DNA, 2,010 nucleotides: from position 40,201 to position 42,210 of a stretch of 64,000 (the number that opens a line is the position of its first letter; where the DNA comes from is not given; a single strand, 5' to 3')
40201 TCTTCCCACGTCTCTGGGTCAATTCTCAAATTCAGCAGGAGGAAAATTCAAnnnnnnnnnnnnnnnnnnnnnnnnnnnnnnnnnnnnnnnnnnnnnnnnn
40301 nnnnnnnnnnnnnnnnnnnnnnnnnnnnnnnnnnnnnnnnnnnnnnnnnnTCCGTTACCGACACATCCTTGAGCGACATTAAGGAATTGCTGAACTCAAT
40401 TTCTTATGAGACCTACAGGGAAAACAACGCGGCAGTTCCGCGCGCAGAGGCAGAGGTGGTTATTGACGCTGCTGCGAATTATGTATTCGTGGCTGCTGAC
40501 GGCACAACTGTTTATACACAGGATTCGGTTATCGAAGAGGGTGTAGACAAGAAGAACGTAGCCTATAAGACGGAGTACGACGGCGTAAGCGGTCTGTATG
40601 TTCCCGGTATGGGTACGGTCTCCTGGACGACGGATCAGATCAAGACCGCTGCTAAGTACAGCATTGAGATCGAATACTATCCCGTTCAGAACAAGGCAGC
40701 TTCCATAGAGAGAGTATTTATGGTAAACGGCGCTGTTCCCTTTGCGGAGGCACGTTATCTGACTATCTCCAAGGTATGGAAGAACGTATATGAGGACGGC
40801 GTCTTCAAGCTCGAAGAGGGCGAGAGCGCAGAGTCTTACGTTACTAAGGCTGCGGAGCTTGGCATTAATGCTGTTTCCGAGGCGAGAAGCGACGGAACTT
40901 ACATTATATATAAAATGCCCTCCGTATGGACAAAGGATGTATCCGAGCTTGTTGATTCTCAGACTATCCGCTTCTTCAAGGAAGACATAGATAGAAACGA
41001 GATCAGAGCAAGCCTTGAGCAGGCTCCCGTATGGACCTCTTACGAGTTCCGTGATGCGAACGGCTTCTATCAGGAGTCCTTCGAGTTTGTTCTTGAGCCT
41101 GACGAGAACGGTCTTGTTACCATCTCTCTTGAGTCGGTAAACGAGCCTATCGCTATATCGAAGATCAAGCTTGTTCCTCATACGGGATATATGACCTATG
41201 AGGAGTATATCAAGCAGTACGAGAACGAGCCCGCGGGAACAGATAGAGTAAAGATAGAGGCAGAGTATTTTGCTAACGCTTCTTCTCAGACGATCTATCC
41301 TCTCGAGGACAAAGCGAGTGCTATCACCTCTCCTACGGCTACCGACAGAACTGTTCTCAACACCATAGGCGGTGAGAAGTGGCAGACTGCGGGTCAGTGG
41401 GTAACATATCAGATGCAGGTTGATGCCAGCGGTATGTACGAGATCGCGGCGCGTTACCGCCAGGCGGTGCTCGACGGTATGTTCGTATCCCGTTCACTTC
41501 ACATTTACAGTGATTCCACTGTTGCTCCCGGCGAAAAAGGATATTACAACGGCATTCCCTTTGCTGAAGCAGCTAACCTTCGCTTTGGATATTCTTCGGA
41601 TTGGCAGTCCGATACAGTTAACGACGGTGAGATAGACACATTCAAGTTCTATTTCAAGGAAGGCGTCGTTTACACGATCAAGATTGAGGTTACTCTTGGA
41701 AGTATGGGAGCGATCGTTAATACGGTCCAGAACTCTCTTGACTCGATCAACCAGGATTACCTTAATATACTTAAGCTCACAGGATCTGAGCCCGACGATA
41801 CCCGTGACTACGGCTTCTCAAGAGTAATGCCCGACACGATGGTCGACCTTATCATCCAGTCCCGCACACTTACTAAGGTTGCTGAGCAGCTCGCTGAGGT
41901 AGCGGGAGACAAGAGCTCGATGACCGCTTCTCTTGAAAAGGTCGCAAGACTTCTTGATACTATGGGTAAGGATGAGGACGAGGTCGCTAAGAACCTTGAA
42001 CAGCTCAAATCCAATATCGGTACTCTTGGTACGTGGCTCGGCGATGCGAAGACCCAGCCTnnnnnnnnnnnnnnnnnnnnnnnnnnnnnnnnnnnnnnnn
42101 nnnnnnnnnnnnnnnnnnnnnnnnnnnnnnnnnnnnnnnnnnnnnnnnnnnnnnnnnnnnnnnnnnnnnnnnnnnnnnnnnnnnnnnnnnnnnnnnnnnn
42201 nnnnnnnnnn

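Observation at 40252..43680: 1142-aa solute-binding protein carrying two CBM-like modules and long helical segments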

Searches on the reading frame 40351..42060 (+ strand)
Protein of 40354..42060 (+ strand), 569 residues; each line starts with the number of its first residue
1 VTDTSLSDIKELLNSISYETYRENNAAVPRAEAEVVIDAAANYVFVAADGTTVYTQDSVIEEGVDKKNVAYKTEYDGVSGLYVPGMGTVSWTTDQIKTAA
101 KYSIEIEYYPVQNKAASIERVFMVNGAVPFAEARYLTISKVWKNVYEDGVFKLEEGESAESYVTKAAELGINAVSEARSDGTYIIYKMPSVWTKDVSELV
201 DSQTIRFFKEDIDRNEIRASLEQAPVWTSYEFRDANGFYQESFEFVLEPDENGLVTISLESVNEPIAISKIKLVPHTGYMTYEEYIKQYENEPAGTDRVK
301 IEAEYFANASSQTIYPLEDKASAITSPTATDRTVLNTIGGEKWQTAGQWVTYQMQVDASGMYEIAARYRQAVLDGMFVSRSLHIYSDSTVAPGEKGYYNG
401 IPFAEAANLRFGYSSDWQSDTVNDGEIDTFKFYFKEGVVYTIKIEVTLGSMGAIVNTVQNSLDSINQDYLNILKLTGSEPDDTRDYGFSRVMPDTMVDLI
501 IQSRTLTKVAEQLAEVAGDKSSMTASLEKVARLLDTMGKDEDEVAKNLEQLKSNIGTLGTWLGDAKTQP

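Call 17: search_protein_representatives(protein=window:40351-41808:+)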
Query: 486 residues. Proteins with E-value up to 0.001 (for the whole library): 1369; up to 1e-10: 977; up to 1e-30: 273. The best 150 are listed.
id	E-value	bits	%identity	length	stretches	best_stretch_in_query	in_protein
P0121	2.2e-178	610.3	60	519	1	8-483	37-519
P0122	2.8e-128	445.2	50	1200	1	6-486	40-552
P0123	4.7e-128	444.5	54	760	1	1-486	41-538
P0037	2.6e-126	438.7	51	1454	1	1-486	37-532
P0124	7.6e-126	437.2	59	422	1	1-389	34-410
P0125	1.2e-121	423.3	51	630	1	4-486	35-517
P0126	3.0e-116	405.6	49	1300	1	1-486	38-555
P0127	1.3e-107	377.1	45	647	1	7-486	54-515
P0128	8.8e-106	371.1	45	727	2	35-486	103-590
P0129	3.7e-105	369.0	51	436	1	1-421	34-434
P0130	7.8e-102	358.0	45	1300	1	54-484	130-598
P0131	2.1e-100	353.3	53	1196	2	199-486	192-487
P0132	3.9e-99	349.1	46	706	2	78-486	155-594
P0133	2.0e-82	294.1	44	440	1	3-415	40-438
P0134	2.7e-73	264.0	45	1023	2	209-486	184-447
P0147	2.1e-61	224.7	35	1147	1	11-485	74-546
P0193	1.7e-48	182.2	37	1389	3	205-486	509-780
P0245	5.0e-41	157.6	32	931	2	212-486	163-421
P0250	8.1e-41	156.9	35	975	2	211-486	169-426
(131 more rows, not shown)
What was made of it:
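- Checked: The N-terminal 486 residues alone hit 1369 clusters at 50% identity (call 17).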

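Call 27: search_solved_structures(query=window:40354-42060:+, max_evalue=10)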
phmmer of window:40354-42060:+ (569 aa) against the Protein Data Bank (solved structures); distinct sequences matched with E-value up to 10: 2.
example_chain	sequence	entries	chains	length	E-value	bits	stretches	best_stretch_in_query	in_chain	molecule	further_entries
8a3k_UNK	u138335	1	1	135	0.15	14.2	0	503-551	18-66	sc-apCC-4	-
6e6a_B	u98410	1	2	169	1.9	10.5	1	495-547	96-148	Inclusion membrane protein A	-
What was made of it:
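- Tried and rejected: phmmer of the N-terminal 569 residues against PDB: only coiled-coil noise (call 27).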

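Call 45: find_encoding_contigs(protein=P0250, flank=10000, max_places=3)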
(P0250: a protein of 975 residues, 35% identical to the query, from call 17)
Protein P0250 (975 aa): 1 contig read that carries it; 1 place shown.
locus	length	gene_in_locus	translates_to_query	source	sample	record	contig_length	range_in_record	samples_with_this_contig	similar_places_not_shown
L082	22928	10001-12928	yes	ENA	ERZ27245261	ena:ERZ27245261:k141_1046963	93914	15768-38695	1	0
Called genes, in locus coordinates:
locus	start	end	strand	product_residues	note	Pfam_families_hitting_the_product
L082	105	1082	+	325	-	PF02311:AraC_binding (weak), PF00165:HTH_AraC, PF12833:HTH_18, PF00165:HTH_AraC (weak)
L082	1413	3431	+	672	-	PF16586:DUF5060, PF13229:Beta_helix (faint)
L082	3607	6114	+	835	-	PF17389:Bac_rhamnosid6H, PF22422:MGH1-like_GH (faint), PF17390:Bac_rhamnosid_C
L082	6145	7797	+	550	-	PF13416:SBP_bac_8, PF01547:SBP_bac_1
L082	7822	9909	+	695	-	-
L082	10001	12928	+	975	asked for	PF01547:SBP_bac_1, PF13416:SBP_bac_8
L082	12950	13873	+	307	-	PF00528:BPD_transp_1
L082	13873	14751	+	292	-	PF00528:BPD_transp_1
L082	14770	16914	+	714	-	PF08450:SGL (faint), PF01436:NHL (faint), PF13414:TPR_11 (weak), PF04893:Yip1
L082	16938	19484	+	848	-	PF18952:DUF5696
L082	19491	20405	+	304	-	PF00528:BPD_transp_1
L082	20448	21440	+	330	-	PF00528:BPD_transp_1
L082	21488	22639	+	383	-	PF14307:Glyco_tran_WbsX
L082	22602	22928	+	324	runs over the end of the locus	PF04616:Glyco_hydro_43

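Call 46: find_encoding_contigs(protein=P0193, flank=10000, max_places=2)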
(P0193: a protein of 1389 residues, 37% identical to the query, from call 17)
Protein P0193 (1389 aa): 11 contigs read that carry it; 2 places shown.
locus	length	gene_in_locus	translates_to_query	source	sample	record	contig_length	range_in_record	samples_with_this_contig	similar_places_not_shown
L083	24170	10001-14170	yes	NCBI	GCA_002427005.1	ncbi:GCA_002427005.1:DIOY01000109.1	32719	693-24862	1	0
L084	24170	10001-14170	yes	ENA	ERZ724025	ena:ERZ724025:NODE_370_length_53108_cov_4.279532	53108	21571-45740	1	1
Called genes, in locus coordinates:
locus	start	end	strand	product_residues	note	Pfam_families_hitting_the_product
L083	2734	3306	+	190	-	-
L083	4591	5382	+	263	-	PF13484:Fer4_16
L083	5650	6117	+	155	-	-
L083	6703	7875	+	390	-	PF00266:Aminotran_5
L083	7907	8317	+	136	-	PF01592:NifU_N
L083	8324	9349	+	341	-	PF03054:tRNA_Me_trans, PF20259:tRNA_Me_trans_M, PF20258:tRNA_Me_trans_C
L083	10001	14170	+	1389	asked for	PF13416:SBP_bac_8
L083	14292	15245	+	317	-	PF00528:BPD_transp_1 (weak)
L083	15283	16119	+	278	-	PF00528:BPD_transp_1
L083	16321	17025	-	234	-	-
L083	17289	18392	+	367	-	PF04893:Yip1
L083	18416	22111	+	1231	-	-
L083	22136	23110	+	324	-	PF00528:BPD_transp_1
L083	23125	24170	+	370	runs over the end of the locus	PF00528:BPD_transp_1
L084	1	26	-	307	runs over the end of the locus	PF02195:ParB_N, PF17762:HTH_ParB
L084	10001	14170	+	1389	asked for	PF13416:SBP_bac_8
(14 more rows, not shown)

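Call 47: find_encoding_contigs(protein=P0245, flank=10000, max_places=2)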
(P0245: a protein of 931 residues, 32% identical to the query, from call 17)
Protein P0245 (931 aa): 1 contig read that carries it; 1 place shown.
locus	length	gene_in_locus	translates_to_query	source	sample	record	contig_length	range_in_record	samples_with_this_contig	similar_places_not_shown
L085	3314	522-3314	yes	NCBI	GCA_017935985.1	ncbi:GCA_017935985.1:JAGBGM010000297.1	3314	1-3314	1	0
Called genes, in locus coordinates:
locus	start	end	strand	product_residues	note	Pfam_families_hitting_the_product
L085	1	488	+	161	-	?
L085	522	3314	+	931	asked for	PF01547:SBP_bac_1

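Call 48: find_encoding_contigs(protein=P0147, flank=10000, max_places=2)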
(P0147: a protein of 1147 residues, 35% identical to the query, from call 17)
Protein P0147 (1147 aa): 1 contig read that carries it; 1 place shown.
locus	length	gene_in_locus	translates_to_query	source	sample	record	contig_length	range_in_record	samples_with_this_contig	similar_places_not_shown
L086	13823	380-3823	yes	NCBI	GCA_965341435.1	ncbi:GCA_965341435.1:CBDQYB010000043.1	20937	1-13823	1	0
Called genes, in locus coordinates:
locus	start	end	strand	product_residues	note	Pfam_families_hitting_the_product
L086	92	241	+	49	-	-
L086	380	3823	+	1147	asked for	-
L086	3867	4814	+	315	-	PF00528:BPD_transp_1 (weak)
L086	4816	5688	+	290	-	PF00528:BPD_transp_1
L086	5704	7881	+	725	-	PF01436:NHL (faint), PF06739:SBBP (faint), PF04893:Yip1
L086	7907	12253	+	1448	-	PF18952:DUF5696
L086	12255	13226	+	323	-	PF00528:BPD_transp_1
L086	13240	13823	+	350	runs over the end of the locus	PF00528:BPD_transp_1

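Call 64: find_homologous_proteins(query=P0250)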
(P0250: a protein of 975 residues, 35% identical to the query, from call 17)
Query P0250 (975 aa): 330 proteins with E <= 0.001 among 8000 candidates; the best 120 are listed.
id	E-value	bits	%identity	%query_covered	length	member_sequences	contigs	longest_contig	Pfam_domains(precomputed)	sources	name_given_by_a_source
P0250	0.0e+0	2232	100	100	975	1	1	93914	PF13416.12,PF01547.31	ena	-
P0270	0.0e+0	1526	68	99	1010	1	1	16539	PF13416.12,PF01547.31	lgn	-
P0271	7.2e-296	1002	48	99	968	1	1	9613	PF13416.12,PF01547.31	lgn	-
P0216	3.1e-286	970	49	95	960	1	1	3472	PF13416.12,PF01547.31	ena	-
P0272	7.1e-279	946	44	100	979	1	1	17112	PF13416.12,PF01547.31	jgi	-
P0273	6.3e-277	940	47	95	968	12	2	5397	PF13416.12,PF01547.31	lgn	-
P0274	8.5e-264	896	43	99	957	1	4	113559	PF13416.12,PF01547.31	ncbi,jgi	jgi:ABC-type glycerol-3-phosphate transport system substrate-binding protein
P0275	4.7e-256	870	44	95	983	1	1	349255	PF13416.12,PF25275.2,PF01547.31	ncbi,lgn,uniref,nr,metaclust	ncbi:ABC-type glycerol-3-phosphate transport system, substrate-binding protein [Evansella caseinilyt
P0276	4.5e-255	867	43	100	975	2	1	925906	PF13416.12,PF01547.31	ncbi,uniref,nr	ncbi:extracellular solute-binding protein [Paenibacillus paeoniae]|uniref:Extracellular solute-bindi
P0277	1.3e-250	852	41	100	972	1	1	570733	PF13416.12,PF01547.31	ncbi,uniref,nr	ncbi:extracellular solute-binding protein [Lederbergia citrea]|uniref:extracellular solute-binding p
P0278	4.4e-249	847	42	100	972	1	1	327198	PF13416.12,PF01547.31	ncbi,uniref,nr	ncbi:extracellular solute-binding protein [Lederbergia panacisoli]|uniref:extracellular solute-bindi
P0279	1.9e-248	845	41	99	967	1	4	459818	PF13416.12,PF01547.31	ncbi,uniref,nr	ncbi:extracellular solute-binding protein [Lederbergia wuyishanensis]|uniref:ABC-type glycerol-3-pho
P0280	4.2e-248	844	42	100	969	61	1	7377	PF13416.12,PF01547.31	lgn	-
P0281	6.3e-248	844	42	99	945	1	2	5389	PF13416.12,PF01547.31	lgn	-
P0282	1.6e-247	842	42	99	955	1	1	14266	PF13416.12,PF01547.31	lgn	-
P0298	3.0e-229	782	39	99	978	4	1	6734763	PF13416.12,PF01547.31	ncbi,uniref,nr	ncbi:extracellular solute-binding protein [Paenibacillus silvisoli]|uniref:extracellular solute-bind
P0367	6.0e-202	691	38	99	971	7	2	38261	PF13416.12,PF01547.31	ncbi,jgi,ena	ncbi:MAG: extracellular solute-binding protein [Acholeplasmataceae bacterium]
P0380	2.9e-200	686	39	94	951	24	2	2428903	PF13416.12,PF01547.31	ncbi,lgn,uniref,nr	ncbi:extracellular solute-binding protein family 1 [Caldicellulosiruptor owensensis OL]|uniref:Extra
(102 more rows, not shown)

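Call 65: find_encoding_contigs(protein=P0380, flank=10000, max_places=2)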
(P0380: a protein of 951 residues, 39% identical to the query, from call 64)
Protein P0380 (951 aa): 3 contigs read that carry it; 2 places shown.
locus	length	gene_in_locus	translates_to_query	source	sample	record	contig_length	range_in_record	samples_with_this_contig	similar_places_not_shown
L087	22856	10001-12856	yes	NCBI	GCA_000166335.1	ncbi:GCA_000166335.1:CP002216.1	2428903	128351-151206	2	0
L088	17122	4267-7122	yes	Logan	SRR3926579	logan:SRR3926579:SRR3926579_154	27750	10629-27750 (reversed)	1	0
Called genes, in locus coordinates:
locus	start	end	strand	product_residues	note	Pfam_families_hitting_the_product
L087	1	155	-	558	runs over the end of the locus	PF00128:Alpha-amylase, PF16657:Malt_amylase_C, PF23915:SusG_C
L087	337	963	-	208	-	PF02660:G3P_acyltransf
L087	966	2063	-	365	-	PF13506:Glyco_transf_21, PF13641:Glyco_tranf_2_3, PF00535:Glycos_transf_2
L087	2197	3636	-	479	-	PF06782:UPF0236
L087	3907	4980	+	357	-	PF01494:FAD_binding_3 (weak), PF13450:NAD_binding_8 (faint)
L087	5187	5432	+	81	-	PF08753:NikR_C, PF21699:TM1266-like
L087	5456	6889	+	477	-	PF04055:Radical_SAM, PF06968:BATS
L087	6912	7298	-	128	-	PF00072:Response_reg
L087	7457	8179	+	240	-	PF05175:MTS (weak)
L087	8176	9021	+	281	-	PF00590:TP_methylase, PF23016:RsmI_C (faint)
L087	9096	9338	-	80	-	PF04014:MazE_antitoxin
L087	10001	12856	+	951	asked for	PF01547:SBP_bac_1, PF13416:SBP_bac_8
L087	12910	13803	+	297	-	PF00528:BPD_transp_1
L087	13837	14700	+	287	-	PF00528:BPD_transp_1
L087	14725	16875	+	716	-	PF01436:NHL (faint), PF08450:SGL (faint), PF07719:TPR_2 (faint), PF04893:Yip1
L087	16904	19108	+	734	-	PF18952:DUF5696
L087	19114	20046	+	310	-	PF00528:BPD_transp_1 (weak)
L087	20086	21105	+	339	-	PF00528:BPD_transp_1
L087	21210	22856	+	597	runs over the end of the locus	PF01547:SBP_bac_1, PF13416:SBP_bac_8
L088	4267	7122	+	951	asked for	PF01547:SBP_bac_1, PF13416:SBP_bac_8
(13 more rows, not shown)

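Call 66: list_cluster_members(proteins=[P0380, P0276, P0275])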
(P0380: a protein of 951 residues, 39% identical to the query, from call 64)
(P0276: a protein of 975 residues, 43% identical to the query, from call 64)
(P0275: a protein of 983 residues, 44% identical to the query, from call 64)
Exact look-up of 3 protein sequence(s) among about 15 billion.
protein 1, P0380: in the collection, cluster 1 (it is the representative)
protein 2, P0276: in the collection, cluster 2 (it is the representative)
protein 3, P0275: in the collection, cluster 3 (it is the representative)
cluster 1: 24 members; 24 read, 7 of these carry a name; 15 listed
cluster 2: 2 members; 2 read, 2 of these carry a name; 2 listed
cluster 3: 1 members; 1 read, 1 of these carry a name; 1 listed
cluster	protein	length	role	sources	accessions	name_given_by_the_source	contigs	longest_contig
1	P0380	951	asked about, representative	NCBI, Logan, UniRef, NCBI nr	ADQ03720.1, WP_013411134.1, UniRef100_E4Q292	extracellular solute-binding protein family 1 [Caldicellulosiruptor owensensis OL] | Extracellular solute-binding protein family 1 n=1 Tax=Caldicellulosiruptor owensensis ... | extracellular solute-binding protein [Caldicellulosiruptor owensensis]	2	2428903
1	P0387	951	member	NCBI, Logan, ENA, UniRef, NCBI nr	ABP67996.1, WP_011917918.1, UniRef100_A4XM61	extracellular solute-binding protein, family 1 [Caldicellulosiruptor saccharolyticus DSM ... | Extracellular solute-binding protein, family 1 n=1 Tax=Caldicellulosiruptor ... | extracellular solute-binding protein [Caldicellulosiruptor saccharolyticus]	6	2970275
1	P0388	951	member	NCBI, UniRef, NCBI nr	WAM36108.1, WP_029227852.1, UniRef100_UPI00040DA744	extracellular solute-binding protein [Caldicellulosiruptor acetigenus] | extracellular solute-binding protein n=1 Tax=Caldicellulosiruptor acetigenus TaxID=301953 ...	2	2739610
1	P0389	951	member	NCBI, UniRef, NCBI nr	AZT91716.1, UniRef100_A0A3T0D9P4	extracellular solute-binding protein [Caldicellulosiruptor changbaiensis] | Extracellular solute-binding protein n=1 Tax=Caldicellulosiruptor changbaiensis ...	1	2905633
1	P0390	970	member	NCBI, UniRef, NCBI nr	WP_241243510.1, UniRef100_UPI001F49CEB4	extracellular solute-binding protein [Caldicellulosiruptor changbaiensis] | extracellular solute-binding protein n=1 Tax=Caldicellulosiruptor changbaiensis ...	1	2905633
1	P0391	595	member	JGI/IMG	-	ABC-type glycerol-3-phosphate transport system substrate-binding protein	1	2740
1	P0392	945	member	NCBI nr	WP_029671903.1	extracellular solute-binding protein [Caldicellulosiruptor acetigenus]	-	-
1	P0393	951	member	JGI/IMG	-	-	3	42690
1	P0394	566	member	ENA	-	-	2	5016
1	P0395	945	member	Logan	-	-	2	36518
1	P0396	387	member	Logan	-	-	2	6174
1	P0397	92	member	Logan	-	-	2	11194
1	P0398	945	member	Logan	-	-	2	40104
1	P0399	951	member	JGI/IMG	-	-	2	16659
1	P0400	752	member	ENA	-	-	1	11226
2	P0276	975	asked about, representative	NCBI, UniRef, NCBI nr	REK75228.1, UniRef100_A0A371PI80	extracellular solute-binding protein [Paenibacillus paeoniae] | Extracellular solute-binding protein n=2 Tax=Paenibacillus paeoniae TaxID=2292705 ...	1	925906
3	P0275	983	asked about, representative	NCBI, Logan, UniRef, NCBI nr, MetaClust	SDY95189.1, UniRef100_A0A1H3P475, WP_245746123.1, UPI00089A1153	ABC-type glycerol-3-phosphate transport system, substrate-binding protein [Evansella ... | ABC-type glycerol-3-phosphate transport system, substrate-binding protein n=1 ... | extracellular solute-binding protein [Evansella caseinilytica]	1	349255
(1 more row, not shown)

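Call 69: find_encoding_contigs(protein=P0387, flank=10000, max_places=1)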
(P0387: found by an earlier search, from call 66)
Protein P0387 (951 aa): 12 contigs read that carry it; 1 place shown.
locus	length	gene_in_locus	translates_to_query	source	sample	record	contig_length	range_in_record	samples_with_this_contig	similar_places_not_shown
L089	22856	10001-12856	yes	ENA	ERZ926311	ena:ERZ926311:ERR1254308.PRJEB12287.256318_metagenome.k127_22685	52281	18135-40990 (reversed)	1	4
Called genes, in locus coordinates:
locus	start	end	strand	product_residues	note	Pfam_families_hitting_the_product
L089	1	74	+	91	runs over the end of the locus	PF09851:SHOCT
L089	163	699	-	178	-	PF00210:Ferritin (weak), PF02915:Rubrerythrin, PF23458:DUF7130 (faint), PF21349:RUBY_RBDX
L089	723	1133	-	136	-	PF01475:FUR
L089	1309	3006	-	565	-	PF00128:Alpha-amylase, PF16657:Malt_amylase_C, PF23915:SusG_C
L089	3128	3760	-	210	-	PF02660:G3P_acyltransf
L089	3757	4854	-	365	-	PF13506:Glyco_transf_21, PF13641:Glyco_tranf_2_3, PF00535:Glycos_transf_2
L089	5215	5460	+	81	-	PF08753:NikR_C (weak), PF21699:TM1266-like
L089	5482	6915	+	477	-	PF04055:Radical_SAM, PF06968:BATS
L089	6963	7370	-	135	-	PF00072:Response_reg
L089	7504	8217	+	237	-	PF05175:MTS (weak)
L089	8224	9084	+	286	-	PF00590:TP_methylase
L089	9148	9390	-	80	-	PF04014:MazE_antitoxin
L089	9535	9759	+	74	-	-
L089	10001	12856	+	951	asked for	PF01547:SBP_bac_1, PF13416:SBP_bac_8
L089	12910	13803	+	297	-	PF00528:BPD_transp_1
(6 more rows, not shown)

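Call 73: find_homologous_proteins(query=L087:21210-22856:+, max_evalue=1e-50)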
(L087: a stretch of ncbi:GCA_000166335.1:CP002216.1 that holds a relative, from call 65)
Query L087:21210-22856:+ (549 aa): 12 proteins with E <= 1e-50 among 8000 candidates.
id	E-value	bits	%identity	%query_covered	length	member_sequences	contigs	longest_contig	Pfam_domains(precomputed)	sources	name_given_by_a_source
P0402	0.0e+0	1241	97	100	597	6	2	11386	PF13416.12,PF01547.31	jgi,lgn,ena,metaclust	metaclust:\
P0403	0.0e+0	1046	81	99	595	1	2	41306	PF13416.12,PF01547.31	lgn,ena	-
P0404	1.1e-287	973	76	98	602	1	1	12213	PF13416.12,PF01547.31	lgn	-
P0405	6.9e-204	696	58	100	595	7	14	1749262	PF13416.12,PF01547.31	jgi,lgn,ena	-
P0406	1.9e-203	695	58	100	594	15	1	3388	PF13416.12,PF01547.31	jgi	-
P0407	6.7e-196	670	57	98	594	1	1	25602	PF13416.12,PF01547.31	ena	-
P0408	3.8e-195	668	57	98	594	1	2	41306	PF13416.12,PF01547.31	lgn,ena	-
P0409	5.1e-195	667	56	99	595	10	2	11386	PF13416.12,PF01547.31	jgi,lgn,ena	-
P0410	3.6e-157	542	47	100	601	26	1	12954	PF13416.12,PF01547.31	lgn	-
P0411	1.6e-149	517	45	100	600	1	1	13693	PF13416.12,PF01547.31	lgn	-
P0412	8.3e-93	330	37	94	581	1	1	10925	PF13416.12,PF01547.31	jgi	jgi:ABC-type glycerol-3-phosphate transport system substrate-binding protein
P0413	1.4e-90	322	56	49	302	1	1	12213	-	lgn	-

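Call 74: find_encoding_contigs(protein=P0402, flank=10000, max_places=3)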
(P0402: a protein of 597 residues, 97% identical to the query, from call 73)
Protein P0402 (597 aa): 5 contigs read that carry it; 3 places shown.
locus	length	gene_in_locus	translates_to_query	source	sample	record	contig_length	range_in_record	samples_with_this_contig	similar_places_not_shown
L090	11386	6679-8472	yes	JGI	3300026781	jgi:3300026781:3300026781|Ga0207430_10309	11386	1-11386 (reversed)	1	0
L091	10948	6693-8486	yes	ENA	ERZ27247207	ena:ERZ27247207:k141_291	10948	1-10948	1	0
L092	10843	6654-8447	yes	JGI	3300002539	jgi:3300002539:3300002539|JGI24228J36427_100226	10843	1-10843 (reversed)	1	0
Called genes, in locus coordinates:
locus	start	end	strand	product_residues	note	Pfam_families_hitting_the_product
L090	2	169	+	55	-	?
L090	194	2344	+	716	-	PF01436:NHL (faint), PF08450:SGL (faint), PF07719:TPR_2 (faint), PF04893:Yip1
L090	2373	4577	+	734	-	PF18952:DUF5696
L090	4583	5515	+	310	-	PF00528:BPD_transp_1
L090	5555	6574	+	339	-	PF00528:BPD_transp_1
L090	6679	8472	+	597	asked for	PF01547:SBP_bac_1, PF13416:SBP_bac_8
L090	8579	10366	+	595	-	PF01547:SBP_bac_1, PF13416:SBP_bac_8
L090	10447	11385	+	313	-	?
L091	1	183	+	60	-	?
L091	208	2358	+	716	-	PF01436:NHL (faint), PF08450:SGL (faint), PF07719:TPR_2 (faint), PF04893:Yip1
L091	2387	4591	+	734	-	PF18952:DUF5696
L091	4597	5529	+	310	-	PF00528:BPD_transp_1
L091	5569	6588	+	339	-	PF00528:BPD_transp_1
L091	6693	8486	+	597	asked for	PF01547:SBP_bac_1, PF13416:SBP_bac_8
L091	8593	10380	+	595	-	PF01547:SBP_bac_1, PF13416:SBP_bac_8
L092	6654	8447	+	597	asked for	PF01547:SBP_bac_1, PF13416:SBP_bac_8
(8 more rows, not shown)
